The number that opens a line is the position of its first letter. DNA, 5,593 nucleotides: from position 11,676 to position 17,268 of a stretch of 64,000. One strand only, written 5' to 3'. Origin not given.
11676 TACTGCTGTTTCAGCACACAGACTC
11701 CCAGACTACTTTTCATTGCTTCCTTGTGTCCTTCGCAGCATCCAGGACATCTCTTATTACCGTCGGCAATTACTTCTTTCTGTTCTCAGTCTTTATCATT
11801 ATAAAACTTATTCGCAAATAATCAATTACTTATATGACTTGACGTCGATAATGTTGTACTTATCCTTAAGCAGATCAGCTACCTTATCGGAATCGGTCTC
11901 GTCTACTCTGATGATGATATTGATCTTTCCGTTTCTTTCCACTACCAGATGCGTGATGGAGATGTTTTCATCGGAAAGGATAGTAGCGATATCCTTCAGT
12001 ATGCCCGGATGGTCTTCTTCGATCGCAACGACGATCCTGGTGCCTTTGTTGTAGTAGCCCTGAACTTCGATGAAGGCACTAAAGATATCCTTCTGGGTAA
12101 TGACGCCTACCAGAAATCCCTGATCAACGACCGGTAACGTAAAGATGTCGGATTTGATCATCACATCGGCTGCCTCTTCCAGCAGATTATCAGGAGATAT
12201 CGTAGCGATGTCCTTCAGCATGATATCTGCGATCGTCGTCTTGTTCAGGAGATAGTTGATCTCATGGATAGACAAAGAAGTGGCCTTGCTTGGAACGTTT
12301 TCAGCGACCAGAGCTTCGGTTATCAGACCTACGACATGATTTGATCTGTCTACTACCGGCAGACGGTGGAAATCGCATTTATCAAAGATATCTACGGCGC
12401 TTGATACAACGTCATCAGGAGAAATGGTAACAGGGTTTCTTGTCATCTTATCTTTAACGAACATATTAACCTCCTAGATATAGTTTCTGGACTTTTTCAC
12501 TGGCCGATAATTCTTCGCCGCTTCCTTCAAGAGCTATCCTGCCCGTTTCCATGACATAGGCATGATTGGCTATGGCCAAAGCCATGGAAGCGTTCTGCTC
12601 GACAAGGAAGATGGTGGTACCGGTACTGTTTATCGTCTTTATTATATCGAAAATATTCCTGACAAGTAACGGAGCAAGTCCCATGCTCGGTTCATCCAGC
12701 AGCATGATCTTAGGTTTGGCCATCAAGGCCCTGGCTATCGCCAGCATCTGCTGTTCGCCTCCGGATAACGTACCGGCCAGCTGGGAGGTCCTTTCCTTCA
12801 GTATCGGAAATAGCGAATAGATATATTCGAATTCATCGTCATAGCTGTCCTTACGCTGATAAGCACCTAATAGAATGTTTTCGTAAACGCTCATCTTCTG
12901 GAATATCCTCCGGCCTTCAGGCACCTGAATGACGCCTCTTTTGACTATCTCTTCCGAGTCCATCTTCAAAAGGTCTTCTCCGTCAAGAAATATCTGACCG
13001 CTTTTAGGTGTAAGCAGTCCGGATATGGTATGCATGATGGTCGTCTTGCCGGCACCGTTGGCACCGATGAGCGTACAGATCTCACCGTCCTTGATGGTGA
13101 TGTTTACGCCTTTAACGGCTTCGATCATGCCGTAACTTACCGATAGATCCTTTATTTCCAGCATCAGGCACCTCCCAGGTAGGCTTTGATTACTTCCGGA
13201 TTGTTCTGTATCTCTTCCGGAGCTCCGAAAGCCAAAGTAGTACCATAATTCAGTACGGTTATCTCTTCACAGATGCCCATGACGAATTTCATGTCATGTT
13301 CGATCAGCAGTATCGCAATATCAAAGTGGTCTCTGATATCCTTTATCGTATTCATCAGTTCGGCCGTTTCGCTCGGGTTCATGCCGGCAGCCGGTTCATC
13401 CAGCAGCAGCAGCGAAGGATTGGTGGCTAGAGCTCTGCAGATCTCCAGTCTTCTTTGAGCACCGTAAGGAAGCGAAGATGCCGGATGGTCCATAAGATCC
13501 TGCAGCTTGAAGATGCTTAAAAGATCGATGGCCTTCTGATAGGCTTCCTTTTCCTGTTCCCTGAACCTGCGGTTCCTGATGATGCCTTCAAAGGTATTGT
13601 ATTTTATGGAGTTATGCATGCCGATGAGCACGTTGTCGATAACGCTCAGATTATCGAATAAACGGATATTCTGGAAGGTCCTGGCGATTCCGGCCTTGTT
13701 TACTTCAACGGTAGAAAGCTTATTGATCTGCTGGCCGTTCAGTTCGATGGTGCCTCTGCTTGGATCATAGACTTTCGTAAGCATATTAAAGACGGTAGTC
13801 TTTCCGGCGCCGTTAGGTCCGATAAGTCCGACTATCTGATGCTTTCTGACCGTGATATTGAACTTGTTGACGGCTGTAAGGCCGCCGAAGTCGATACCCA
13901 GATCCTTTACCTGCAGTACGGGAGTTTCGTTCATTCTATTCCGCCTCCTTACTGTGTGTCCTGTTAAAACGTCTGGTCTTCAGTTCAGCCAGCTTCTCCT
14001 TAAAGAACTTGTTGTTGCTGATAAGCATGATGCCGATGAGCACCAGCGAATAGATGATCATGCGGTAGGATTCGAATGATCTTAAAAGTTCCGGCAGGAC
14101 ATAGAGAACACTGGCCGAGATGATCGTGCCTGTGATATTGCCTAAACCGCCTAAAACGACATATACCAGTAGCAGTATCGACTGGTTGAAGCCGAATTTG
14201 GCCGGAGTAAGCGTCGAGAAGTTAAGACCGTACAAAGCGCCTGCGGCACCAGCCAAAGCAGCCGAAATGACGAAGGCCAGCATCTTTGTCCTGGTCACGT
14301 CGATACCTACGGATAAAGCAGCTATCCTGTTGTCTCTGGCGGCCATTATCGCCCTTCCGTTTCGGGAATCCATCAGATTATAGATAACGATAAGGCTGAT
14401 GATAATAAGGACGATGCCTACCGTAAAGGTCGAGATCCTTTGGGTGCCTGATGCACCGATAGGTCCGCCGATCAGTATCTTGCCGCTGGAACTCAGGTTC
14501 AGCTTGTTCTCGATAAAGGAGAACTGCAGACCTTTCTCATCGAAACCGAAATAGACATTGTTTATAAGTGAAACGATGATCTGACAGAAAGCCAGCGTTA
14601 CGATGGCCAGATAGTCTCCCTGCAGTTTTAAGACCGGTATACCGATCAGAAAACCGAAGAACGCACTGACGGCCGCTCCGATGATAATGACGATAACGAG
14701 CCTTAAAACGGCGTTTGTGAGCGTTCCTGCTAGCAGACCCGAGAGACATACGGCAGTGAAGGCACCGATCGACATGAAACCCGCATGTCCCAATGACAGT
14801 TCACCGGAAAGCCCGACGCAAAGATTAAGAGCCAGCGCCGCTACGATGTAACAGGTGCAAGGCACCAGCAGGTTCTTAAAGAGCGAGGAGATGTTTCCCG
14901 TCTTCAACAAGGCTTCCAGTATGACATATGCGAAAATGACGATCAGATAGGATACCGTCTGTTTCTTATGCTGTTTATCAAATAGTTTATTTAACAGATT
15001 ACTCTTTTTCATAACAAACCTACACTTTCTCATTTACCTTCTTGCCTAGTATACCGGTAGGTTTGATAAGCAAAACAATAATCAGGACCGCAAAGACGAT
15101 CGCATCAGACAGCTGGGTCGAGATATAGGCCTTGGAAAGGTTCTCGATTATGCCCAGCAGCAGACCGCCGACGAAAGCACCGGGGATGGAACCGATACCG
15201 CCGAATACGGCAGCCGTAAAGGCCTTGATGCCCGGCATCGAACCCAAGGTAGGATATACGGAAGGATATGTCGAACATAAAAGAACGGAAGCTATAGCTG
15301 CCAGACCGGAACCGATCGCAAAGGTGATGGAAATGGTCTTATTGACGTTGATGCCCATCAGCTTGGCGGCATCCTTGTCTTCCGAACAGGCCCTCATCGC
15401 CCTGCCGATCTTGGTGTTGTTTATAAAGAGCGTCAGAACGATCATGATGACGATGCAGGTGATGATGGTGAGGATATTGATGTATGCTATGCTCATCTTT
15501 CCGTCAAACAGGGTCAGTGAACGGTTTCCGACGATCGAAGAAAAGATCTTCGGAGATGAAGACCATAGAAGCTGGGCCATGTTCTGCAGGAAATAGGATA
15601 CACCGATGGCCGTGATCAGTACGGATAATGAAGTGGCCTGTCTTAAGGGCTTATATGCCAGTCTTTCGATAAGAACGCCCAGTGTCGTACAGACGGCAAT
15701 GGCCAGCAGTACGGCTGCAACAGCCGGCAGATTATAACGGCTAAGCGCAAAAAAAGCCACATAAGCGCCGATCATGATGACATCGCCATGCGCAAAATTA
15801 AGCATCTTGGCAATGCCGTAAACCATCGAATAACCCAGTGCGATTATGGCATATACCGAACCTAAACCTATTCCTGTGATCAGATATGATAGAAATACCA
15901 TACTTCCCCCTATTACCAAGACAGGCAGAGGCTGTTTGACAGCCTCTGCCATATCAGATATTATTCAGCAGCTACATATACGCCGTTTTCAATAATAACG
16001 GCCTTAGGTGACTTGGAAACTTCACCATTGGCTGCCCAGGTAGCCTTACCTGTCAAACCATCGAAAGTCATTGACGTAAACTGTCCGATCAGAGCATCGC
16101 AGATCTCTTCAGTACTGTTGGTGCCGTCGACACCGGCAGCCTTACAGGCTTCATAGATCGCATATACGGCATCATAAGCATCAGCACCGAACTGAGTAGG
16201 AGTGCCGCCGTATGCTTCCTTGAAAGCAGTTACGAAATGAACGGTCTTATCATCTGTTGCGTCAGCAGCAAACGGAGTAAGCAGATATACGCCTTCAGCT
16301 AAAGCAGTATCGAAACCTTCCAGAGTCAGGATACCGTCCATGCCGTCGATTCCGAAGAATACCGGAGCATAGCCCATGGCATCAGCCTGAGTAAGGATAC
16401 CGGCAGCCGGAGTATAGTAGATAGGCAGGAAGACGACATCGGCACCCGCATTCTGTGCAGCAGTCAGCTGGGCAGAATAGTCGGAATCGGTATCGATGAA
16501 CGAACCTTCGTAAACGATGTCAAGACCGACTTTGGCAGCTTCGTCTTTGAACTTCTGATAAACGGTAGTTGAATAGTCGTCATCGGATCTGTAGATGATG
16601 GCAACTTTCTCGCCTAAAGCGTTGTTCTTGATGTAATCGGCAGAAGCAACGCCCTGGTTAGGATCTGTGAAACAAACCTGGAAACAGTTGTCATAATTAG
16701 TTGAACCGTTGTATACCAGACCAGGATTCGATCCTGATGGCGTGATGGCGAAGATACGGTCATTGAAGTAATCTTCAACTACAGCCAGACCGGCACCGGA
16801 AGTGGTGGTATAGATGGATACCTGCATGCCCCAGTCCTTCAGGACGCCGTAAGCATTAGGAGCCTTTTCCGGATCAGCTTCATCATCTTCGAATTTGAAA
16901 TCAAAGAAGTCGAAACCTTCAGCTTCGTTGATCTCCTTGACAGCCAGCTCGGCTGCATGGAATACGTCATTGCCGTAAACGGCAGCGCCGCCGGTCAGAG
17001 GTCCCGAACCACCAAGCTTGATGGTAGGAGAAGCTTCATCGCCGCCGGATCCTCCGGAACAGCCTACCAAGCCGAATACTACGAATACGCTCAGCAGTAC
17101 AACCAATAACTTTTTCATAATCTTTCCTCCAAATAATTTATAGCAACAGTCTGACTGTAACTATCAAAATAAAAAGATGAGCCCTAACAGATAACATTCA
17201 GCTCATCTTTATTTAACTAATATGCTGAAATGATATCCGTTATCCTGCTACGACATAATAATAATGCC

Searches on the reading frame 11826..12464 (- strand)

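Call 76: search_protein_families(library=pfam, proteins=[window:11826-12464:-], max_evalue=0.00001)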
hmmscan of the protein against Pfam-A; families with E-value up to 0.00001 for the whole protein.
window:11826-12464:- (212 aa): 2 families
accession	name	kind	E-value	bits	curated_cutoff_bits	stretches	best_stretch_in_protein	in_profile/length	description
PF00571.33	CBS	-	1.9e-26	92.6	24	2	78-132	1-56/57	CBS domain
PF01842.31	ACT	-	1.2e-09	38.2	27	1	150-200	8-62/66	ACT domain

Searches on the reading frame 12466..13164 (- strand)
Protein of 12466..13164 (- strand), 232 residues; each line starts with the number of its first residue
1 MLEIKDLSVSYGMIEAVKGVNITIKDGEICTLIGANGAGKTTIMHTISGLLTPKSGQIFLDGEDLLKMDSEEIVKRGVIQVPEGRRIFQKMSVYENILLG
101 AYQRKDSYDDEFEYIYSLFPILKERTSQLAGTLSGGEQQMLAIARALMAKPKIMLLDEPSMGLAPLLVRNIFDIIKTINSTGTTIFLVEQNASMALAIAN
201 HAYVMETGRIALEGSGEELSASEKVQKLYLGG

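Call 76: search_protein_families(library=pfam, proteins=[window:12466-13164:-], max_evalue=0.00001)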
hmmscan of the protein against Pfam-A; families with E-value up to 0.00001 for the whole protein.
window:12466-13164:- (232 aa): 2 families
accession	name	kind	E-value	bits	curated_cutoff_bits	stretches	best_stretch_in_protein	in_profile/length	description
PF00005.33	ABC_tran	-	2.7e-33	115.9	25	1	18-160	2-136/137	ABC transporter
PF13304.12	AAA_21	-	4.3e-11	43.9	27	0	129-187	234-295/304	AAA domain, putative AbiEii toxin, Type IV TA system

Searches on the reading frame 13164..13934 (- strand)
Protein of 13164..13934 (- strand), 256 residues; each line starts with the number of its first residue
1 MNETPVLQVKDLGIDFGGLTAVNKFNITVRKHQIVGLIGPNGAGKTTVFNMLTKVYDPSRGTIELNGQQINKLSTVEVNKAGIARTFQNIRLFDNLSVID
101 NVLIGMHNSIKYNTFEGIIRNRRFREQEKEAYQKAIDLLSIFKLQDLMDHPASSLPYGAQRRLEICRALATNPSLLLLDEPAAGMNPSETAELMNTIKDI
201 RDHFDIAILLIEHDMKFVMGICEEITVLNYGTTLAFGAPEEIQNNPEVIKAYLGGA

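Call 76: search_protein_families(library=pfam, proteins=[window:13164-13934:-], max_evalue=0.00001)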
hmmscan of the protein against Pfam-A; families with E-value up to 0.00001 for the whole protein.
window:13164-13934:- (256 aa): 3 families
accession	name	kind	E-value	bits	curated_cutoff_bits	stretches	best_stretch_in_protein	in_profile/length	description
PF00005.33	ABC_tran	-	3.8e-31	109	25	1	23-182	2-136/137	ABC transporter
PF12399.14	BCA_ABC_TP_C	-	1.1e-10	41.3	25.5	1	233-255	2-24/27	Branched-chain amino acid ATP-binding cassette transporter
PF13304.12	AAA_21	-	6.2e-08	33.5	27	0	34-80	1-64/304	AAA domain, putative AbiEii toxin, Type IV TA system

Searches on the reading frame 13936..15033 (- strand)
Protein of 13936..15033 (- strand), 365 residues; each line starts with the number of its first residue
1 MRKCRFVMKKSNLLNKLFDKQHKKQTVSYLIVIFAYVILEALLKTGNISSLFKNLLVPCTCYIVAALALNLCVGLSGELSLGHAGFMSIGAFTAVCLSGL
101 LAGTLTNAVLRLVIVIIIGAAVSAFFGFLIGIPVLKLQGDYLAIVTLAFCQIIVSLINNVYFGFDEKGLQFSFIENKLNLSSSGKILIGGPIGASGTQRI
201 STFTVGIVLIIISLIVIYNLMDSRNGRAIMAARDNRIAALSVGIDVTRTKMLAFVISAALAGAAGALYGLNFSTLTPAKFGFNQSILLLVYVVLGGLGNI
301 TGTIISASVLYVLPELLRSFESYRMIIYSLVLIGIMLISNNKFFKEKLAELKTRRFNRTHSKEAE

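Call 76: search_protein_families(library=pfam, proteins=[window:13936-15033:-], max_evalue=0.00001)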
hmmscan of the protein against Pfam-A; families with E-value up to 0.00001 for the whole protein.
window:13936-15033:- (365 aa): 1 family
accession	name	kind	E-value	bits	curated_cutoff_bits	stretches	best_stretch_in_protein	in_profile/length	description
PF02653.21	BPD_transp_2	-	9.8e-42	143.4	26.8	1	54-338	4-266/269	Branched-chain amino acid transport system / permease component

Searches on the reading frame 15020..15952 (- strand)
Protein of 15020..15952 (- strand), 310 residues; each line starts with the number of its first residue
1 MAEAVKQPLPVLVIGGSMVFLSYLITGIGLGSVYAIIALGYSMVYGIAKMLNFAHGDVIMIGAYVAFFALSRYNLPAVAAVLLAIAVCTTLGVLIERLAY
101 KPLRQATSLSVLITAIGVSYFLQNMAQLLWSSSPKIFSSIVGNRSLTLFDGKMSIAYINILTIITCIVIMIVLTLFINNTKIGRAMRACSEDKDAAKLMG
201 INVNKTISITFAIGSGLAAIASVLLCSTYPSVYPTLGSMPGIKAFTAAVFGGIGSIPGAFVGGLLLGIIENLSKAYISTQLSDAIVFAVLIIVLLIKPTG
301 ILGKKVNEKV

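Call 77: search_protein_families(library=pfam, proteins=[window:15020-15952:-], max_evalue=0.00001)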
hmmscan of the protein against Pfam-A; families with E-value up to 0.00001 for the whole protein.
window:15020-15952:- (310 aa): 1 family
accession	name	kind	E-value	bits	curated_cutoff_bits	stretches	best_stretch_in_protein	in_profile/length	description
PF02653.21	BPD_transp_2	-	5.1e-47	160.7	26.8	1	24-294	2-269/269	Branched-chain amino acid transport system / permease component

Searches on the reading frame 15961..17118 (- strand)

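Call 77: search_protein_families(library=pfam, proteins=[window:15961-17118:-], max_evalue=0.00001)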
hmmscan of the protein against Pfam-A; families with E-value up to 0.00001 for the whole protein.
window:15961-17118:- (385 aa): 3 families
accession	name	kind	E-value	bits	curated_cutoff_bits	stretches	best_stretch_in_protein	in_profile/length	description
PF13458.12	Peripla_BP_6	-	2.7e-42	146.1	31.7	1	32-367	1-329/343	Periplasmic binding protein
PF01094.35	ANF_receptor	-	5.1e-18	65.7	25.4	1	54-368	4-341/353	Receptor family ligand binding region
PF13433.12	Peripla_BP_5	-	4e-06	26.6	27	0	135-346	100-309/363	Periplasmic binding protein domain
